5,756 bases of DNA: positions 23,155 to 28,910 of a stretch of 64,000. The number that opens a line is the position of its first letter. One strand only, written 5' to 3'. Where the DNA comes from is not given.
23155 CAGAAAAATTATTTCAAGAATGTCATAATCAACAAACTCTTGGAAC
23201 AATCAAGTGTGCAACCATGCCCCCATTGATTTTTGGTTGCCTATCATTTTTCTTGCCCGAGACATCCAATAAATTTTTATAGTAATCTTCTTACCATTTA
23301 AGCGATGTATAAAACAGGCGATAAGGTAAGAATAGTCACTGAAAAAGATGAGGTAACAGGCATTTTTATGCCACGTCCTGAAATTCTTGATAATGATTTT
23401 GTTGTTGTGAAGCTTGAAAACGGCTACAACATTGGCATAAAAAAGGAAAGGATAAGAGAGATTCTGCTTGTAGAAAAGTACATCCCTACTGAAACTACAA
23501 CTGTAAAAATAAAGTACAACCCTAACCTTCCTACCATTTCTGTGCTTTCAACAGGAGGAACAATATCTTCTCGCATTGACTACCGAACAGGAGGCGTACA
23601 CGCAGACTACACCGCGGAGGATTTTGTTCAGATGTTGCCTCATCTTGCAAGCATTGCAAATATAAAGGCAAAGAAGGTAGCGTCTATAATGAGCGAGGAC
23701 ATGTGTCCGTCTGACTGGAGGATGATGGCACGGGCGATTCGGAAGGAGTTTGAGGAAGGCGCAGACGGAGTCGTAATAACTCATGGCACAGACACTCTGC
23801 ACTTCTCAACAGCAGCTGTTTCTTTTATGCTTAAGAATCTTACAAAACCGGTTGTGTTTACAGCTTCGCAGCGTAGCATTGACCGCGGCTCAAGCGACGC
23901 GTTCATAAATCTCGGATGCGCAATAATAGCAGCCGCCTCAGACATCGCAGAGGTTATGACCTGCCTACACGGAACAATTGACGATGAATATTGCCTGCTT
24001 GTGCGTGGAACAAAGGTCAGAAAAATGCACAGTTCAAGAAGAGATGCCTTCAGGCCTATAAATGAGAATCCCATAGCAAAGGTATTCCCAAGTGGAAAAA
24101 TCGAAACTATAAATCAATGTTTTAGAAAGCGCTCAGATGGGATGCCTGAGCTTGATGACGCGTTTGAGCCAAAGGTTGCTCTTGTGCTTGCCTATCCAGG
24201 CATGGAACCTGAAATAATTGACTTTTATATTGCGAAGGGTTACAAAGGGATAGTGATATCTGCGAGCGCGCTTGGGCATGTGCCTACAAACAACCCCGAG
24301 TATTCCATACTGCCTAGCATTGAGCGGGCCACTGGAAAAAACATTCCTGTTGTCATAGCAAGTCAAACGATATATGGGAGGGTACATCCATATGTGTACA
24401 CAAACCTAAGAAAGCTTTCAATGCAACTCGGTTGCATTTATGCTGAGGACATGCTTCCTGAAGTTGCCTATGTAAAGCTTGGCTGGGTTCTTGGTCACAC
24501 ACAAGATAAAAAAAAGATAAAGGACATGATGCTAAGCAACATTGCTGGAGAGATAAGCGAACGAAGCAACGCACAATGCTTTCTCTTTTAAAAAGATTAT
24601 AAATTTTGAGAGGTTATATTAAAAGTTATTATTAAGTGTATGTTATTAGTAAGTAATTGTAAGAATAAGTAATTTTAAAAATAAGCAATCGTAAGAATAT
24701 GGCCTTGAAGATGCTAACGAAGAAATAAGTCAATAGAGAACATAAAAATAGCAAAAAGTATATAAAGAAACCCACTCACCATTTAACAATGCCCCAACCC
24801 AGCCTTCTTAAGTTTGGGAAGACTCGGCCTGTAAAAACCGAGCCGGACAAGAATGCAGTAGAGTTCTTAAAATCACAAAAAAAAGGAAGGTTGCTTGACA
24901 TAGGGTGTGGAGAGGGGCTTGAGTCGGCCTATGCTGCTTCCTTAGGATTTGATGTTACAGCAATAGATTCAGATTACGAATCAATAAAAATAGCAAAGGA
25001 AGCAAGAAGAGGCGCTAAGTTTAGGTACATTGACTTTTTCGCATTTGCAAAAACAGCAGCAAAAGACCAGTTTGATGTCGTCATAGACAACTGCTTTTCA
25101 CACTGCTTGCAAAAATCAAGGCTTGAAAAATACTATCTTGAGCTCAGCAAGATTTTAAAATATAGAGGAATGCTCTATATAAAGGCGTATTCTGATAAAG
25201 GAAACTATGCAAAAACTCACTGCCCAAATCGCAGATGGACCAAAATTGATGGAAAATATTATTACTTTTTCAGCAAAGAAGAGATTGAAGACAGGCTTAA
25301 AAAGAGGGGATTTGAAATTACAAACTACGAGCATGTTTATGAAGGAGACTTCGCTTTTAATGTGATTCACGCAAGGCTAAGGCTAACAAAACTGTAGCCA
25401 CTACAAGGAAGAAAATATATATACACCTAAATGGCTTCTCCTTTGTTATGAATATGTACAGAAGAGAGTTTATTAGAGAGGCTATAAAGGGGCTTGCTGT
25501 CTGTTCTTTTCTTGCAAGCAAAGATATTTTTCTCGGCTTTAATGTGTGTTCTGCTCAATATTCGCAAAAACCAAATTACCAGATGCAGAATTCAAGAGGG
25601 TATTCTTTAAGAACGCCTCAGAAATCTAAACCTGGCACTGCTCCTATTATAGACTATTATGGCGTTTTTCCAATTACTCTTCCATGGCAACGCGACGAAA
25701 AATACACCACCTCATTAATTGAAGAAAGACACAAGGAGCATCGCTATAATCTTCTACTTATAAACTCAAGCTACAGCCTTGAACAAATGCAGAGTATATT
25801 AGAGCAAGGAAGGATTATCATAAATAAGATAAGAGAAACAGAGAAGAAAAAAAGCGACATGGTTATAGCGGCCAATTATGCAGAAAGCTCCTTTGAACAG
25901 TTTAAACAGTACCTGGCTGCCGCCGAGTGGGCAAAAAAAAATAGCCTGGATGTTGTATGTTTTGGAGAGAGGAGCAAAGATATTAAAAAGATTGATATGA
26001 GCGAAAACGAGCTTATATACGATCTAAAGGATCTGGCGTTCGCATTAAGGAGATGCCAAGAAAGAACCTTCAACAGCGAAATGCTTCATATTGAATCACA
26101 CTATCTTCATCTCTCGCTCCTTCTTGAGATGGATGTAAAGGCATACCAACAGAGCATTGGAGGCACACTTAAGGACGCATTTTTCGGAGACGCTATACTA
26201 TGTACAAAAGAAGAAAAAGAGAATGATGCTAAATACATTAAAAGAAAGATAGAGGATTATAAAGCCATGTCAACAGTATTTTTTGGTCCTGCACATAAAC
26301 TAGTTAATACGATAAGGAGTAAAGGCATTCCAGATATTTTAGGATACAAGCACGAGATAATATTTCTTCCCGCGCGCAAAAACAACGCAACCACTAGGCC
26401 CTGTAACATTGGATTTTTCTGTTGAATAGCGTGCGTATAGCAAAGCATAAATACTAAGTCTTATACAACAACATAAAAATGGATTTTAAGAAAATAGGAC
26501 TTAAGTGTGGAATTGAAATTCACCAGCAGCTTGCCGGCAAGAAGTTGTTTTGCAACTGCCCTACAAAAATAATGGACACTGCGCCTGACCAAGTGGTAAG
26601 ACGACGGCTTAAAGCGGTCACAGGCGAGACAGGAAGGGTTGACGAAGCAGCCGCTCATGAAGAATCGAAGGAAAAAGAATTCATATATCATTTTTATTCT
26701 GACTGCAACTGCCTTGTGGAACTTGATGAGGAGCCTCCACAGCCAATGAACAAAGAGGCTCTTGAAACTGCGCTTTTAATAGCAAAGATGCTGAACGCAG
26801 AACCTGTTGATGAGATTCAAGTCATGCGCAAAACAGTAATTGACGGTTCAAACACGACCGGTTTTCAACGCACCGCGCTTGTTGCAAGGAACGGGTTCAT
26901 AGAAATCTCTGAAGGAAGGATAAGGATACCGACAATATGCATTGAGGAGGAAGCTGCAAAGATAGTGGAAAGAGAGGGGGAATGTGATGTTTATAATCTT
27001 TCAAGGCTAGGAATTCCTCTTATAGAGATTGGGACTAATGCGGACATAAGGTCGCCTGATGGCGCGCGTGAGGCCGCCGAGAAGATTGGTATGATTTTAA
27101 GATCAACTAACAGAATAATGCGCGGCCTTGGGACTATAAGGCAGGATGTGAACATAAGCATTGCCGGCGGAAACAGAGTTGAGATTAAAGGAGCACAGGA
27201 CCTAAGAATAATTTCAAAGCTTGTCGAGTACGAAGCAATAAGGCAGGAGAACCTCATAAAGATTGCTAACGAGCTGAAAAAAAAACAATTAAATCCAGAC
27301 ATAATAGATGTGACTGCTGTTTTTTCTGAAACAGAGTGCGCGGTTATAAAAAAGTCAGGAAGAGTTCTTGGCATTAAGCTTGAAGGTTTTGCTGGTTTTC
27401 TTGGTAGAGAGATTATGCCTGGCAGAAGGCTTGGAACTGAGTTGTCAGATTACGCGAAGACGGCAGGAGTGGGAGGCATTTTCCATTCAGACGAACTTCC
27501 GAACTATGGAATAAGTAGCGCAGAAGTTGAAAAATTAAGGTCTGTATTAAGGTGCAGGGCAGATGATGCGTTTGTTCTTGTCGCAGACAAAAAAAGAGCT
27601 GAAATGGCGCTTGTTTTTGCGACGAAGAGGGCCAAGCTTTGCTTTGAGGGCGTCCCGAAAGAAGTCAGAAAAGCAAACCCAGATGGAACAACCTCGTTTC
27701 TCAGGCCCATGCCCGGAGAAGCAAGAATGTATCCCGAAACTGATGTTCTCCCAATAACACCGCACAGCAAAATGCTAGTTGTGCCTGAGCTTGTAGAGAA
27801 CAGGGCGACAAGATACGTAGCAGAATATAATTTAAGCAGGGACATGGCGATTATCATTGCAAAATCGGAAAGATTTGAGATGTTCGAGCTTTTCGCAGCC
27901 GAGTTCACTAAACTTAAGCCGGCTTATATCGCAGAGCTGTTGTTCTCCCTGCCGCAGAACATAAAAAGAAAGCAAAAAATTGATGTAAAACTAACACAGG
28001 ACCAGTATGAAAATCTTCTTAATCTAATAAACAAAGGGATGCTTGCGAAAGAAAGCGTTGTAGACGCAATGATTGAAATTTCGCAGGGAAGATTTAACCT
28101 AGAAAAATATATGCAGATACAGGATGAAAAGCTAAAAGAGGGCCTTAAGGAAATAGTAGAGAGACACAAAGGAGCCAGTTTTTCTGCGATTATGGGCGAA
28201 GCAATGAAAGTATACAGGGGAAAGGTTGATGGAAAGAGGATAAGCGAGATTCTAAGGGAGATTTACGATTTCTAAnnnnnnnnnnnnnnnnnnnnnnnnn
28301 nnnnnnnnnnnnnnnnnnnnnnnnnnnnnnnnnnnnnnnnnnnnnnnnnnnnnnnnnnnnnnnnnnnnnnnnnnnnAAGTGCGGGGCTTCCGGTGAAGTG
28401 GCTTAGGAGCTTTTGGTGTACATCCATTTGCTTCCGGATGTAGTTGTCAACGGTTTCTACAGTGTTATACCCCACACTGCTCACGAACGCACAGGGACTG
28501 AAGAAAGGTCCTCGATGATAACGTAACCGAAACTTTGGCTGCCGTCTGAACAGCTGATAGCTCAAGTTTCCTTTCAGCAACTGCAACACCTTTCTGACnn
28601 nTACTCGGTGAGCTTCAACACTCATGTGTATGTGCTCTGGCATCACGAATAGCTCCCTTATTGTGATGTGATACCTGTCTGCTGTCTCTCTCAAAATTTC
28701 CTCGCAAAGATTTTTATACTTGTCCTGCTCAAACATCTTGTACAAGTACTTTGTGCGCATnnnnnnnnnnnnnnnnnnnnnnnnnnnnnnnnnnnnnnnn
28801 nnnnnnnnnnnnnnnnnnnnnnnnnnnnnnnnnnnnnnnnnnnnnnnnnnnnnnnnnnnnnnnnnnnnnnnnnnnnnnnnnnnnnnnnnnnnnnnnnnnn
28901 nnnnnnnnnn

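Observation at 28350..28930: Relic IS200/IS605-like element immediately downstream of gatE; its tnpA is full-length but carries one in-frame TGA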

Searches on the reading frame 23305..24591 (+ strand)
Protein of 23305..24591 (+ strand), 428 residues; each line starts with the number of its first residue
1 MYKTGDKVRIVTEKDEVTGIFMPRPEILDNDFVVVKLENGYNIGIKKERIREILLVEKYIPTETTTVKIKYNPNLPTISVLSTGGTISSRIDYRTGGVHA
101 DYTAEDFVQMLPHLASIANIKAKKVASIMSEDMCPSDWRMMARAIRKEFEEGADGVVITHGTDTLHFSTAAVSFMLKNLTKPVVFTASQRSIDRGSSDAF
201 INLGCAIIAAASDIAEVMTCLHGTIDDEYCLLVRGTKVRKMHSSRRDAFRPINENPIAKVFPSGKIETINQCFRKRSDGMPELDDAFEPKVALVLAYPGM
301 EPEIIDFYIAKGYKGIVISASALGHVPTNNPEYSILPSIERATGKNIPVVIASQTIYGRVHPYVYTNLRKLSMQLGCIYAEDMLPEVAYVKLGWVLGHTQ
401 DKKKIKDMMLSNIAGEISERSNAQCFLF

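Call 22: search_protein_families(library=pfam, proteins=[window:23305-24591:+], max_evalue=0.001)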
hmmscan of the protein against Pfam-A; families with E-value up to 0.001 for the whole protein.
window:23305-24591:+ (428 aa): 3 families
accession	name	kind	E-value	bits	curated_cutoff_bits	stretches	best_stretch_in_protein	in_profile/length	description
PF00710.25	Asparaginase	-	1.4e-57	194.8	22.5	1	78-268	2-187/193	Asparaginase, N-terminal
PF17763.6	Asparaginase_C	-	3.1e-29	101.7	34.6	1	290-409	1-114/114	Glutaminase/Asparaginase C-terminal domain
PF18195.6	GatD_N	-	3.5e-18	65.2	25.7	1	3-55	2-53/54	GatD N-terminal domain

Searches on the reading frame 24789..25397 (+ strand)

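Call 22: search_protein_families(library=pfam, proteins=[window:24789-25397:+], max_evalue=0.001)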
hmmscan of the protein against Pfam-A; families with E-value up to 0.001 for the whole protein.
window:24789-25397:+ (202 aa): 9 families
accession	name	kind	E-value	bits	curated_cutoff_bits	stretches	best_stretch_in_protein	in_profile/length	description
PF13847.12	Methyltransf_31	-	7.1e-14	52.2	27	1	31-144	3-122/145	Methyltransferase domain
PF08241.18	Methyltransf_11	-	4.5e-12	46.9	21.2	1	36-131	1-95/95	Methyltransferase domain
PF13489.12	Methyltransf_23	-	5.4e-12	46.2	27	1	26-178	16-162/164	Methyltransferase domain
PF13649.12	Methyltransf_25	-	4.2e-11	43.8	27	1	36-127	2-97/97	Methyltransferase domain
PF08242.18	Methyltransf_12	-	1.4e-10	42.2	30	1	36-129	1-98/98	Methyltransferase domain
PF03848.20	TehB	-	4.2e-10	39.8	20.4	1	22-122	21-123/193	Tellurite resistance protein TehB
PF05175.20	MTS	-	6.6e-08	32.8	23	1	24-105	24-109/170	Methyltransferase small domain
PF06325.19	PrmA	-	4.6e-06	26.8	22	1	30-108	160-240/296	Ribosomal protein L11 methyltransferase (PrmA)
PF02353.26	CMAS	-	1.4e-05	25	27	1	24-182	55-217/273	Mycolic acid cyclopropane synthetase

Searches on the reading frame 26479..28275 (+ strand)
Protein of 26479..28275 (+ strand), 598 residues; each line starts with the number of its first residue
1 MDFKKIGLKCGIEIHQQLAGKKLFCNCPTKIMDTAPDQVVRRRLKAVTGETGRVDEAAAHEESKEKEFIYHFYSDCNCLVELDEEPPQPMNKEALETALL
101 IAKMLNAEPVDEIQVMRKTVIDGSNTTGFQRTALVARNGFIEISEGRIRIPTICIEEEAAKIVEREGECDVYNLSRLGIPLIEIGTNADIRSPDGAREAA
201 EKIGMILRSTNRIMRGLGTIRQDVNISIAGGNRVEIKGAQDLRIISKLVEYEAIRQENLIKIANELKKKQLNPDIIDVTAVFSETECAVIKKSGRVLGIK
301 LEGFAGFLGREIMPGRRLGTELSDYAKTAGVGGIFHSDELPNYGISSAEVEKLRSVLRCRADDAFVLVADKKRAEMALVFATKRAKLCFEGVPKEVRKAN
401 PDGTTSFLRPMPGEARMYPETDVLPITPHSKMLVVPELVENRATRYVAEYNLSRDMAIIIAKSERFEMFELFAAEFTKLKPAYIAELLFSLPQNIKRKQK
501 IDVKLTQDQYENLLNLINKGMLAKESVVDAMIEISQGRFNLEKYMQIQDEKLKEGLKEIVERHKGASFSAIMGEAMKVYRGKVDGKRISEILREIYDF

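Call 17: search_protein_families(library=pfam, proteins=[window:26479-28275:+], max_evalue=0.01)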
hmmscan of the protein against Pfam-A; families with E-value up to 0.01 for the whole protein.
window:26479-28275:+ (598 aa): 4 families
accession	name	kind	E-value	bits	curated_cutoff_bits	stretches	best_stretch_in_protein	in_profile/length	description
PF02934.20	GatB_N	-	5.2e-55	187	23.4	1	9-432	2-275/277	GatB/GatE catalytic domain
PF02938.19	GAD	-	9.9e-14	51.8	23.4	1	289-373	4-89/95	GAD domain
PF02637.23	GatB_Yqey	-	1.4e-06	28.7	27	1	492-594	25-146/148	GatB domain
PF09424.15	YqeY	-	0.0053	17.3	27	0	542-594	84-141/143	Yqey-like protein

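Call 18: find_encoding_contigs(protein=window:26479-28275:+, flank=3000, max_places=4)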
Protein window:26479-28275:+ (598 aa): no gene with exactly this product is on record in the collection.

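Call 39: find_related_loci(query=window:26479-28275:+, collection=metagenome_contigs, flank=4000)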
Query window:26479-28275:+ (598 aa) in metagenome_contigs; peptide patterns used: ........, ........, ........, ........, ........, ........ (x = any residue, [..] = any of these).
138 stretches matched a pattern, but none encodes a relative of the query by tblastn (E <= 1e-3).

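Call 40: find_homologous_proteins(query=window:26479-28275:+, max_evalue=1e-30)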
Query window:26479-28275:+ (598 aa): 8000 proteins with E <= 1e-30 among 8000 candidates; the best 120 are listed.
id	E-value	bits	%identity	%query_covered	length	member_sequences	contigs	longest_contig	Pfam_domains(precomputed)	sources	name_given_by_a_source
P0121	0.0e+0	1315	100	100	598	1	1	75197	PF02637.24,PF02938.20,PF02934.21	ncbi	ncbi:MAG: Glu-tRNA(Gln) amidotransferase subunit GatE [Candidatus Woesearchaeota archaeon]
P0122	5.0e-241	819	62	99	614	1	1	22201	PF02637.24,PF02938.20,PF02934.21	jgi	jgi:glutamyl-tRNA(Gln) amidotransferase subunit E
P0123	3.7e-240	816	61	99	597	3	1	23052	PF02637.24,PF02938.20,PF02934.21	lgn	-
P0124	1.3e-214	732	57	99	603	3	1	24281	PF02637.24,PF02938.20,PF02934.21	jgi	jgi:glutamyl-tRNA(Gln) amidotransferase subunit E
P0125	4.3e-206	704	54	99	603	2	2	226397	PF09424.16,PF02637.24,PF02938.20,PF02934.21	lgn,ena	-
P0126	6.6e-206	703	55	98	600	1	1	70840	PF02637.24,PF02938.20,PF02934.21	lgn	-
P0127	1.7e-205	702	53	99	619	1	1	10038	PF02637.24,PF02938.20,PF02934.21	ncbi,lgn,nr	ncbi:Glu-tRNA(Gln) amidotransferase subunit GatE [Candidatus Woesearchaeota archaeon]|nr:Glu-tRNA(Gl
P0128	4.6e-205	701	55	99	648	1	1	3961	PF02637.24,PF02938.20,PF02934.21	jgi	jgi:glutamyl-tRNA(Gln) amidotransferase subunit E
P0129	1.9e-204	699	54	99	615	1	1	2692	PF02637.24,PF02938.20,PF02934.21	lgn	-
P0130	3.2e-204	698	55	98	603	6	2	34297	PF02637.24,PF02938.20,PF02934.21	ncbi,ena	-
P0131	2.6e-202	692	53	99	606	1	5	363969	PF02637.24,PF02938.20,PF02934.21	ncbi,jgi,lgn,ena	-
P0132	3.7e-202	691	55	99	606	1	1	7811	PF02938.20,PF02934.21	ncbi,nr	ncbi:Glu-tRNA(Gln) amidotransferase subunit GatE [Candidatus Woesearchaeota archaeon]|nr:Glu-tRNA(Gl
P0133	2.0e-201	689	55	99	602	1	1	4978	PF02637.24,PF02938.20,PF02934.21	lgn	-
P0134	1.9e-200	685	56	99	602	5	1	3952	PF02637.24,PF02938.20,PF02934.21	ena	-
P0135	3.3e-200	685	53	100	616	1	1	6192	PF02637.24,PF02938.20,PF02934.21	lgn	-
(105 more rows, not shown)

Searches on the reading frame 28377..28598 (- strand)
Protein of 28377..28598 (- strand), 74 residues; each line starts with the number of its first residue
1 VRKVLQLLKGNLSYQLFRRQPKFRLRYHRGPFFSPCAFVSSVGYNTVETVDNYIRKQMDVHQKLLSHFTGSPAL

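Call 7: search_protein_families(library=pfam, proteins=[window:28377-28598:-], max_evalue=1)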
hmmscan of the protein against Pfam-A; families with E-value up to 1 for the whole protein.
seq(74 aa): 2 families
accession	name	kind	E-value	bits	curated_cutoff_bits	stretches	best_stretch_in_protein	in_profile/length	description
PF01797.21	Y1_Tnp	-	8.7e-07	29.5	23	1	2-57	66-121/121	Transposase IS200 like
PF04327.17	Peptidase_Prp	-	0.18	12.5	27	1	36-62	33-59/90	Cysteine protease Prp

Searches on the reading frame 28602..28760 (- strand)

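Call 7: search_protein_families(library=pfam, proteins=[window:28602-28760:-], max_evalue=1)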
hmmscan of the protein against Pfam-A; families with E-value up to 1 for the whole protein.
seq(53 aa): 1 family
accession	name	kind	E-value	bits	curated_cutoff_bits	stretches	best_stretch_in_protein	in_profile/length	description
PF01797.21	Y1_Tnp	-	7.3e-08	33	23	1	1-51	11-60/121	Transposase IS200 like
